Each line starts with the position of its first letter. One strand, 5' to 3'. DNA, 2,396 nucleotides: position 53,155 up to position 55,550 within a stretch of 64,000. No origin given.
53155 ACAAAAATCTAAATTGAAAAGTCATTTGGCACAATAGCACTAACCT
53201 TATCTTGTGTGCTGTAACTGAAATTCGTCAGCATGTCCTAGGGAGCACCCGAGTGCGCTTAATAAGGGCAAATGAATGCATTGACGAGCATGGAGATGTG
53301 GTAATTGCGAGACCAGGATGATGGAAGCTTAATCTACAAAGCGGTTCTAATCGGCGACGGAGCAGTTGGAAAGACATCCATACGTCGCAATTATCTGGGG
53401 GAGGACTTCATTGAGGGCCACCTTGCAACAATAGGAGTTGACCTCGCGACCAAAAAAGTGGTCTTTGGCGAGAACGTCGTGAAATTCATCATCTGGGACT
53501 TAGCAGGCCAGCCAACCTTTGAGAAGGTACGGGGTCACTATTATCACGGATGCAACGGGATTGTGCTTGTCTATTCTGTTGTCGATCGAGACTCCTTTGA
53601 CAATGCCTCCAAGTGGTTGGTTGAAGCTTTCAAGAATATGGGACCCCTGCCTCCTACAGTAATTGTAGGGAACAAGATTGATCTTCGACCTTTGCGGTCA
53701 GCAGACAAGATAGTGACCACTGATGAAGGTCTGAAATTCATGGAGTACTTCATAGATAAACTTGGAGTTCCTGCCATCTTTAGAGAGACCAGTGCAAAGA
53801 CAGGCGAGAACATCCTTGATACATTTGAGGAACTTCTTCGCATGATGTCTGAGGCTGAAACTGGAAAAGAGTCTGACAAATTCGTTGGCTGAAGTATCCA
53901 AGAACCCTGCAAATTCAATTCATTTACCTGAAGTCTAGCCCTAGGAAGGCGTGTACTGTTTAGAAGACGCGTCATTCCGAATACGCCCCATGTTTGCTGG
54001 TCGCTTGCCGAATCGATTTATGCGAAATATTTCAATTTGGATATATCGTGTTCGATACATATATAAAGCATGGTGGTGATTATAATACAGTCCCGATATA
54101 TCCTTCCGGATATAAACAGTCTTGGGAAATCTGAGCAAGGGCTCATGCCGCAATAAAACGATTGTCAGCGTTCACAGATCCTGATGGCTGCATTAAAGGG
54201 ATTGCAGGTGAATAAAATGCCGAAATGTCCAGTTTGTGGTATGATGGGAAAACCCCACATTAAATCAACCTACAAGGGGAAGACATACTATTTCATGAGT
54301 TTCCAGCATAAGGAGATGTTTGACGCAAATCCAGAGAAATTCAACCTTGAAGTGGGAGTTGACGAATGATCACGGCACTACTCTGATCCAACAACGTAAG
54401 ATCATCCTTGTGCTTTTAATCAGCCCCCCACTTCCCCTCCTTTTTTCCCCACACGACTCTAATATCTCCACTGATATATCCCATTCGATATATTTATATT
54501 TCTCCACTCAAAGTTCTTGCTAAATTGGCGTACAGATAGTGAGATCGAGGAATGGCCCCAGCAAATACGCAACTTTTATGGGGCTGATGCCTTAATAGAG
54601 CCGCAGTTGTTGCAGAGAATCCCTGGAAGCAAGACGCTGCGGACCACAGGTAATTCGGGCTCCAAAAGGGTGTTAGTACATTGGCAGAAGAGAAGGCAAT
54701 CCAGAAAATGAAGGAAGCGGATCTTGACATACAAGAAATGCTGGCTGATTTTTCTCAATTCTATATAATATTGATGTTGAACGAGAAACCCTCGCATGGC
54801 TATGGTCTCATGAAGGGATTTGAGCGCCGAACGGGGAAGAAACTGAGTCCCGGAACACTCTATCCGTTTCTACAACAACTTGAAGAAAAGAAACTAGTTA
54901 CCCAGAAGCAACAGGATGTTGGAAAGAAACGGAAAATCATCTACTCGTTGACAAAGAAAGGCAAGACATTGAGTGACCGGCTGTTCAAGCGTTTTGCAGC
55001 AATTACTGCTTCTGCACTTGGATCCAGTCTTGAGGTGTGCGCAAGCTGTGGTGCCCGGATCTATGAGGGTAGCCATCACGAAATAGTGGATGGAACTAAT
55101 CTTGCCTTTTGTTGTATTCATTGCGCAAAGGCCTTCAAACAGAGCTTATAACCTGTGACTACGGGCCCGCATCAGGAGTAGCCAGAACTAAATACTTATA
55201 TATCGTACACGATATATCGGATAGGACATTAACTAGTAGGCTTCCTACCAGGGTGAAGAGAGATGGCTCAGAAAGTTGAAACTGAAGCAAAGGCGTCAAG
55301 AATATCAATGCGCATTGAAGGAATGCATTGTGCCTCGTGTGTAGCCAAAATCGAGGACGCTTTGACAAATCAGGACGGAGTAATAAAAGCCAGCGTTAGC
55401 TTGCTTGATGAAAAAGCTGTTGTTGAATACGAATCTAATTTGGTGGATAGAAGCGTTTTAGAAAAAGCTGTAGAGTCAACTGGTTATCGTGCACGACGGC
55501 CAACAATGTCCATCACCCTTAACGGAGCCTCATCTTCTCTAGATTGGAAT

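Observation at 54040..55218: Palindromic octamer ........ recurring four times as a pair with a fixed 14-bp offset across the copper locus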

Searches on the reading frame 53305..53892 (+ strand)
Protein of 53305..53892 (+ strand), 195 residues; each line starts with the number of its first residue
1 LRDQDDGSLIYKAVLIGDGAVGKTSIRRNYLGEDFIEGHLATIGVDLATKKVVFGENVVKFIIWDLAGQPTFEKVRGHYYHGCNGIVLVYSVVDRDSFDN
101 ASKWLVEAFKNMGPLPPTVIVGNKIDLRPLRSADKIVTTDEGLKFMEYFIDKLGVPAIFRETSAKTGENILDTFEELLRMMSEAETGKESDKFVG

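Call 7: search_protein_families(library=pfam, proteins=[window:53305-53892:+], max_evalue=0.01)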
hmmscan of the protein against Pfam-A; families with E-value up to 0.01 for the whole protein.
window:53305-53892:+ (195 aa): 6 families
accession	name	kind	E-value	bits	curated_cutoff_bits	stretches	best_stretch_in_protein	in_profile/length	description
PF00071.28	Ras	-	3.1e-39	134.6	21.6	1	12-181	1-160/162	Ras family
PF08477.19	Roc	-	9.7e-26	90.8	27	1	12-126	1-119/119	Ras of Complex, Roc, domain of DAPkinase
PF00025.27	Arf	-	3e-12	46.8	22.3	1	12-179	16-172/174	ADP-ribosylation factor family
PF01926.29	MMR_HSR1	-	0.0032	18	21.9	1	13-124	2-113/113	50S ribosome-binding GTPase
PF04670.18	Gtr1_RagA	-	0.005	16.7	22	1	13-115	2-108/232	Gtr1/RagA G protein conserved region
PF00009.33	GTP_EFTU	-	0.0074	16.3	26.5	0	49-180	59-185/188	Elongation factor Tu GTP binding domain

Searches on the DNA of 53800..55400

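Call 47: search_rna_families(source=window, start=53800, end=55400, threshold=evalue, max_evalue=1)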
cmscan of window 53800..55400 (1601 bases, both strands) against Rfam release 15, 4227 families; matches with E-value up to 1: 0.
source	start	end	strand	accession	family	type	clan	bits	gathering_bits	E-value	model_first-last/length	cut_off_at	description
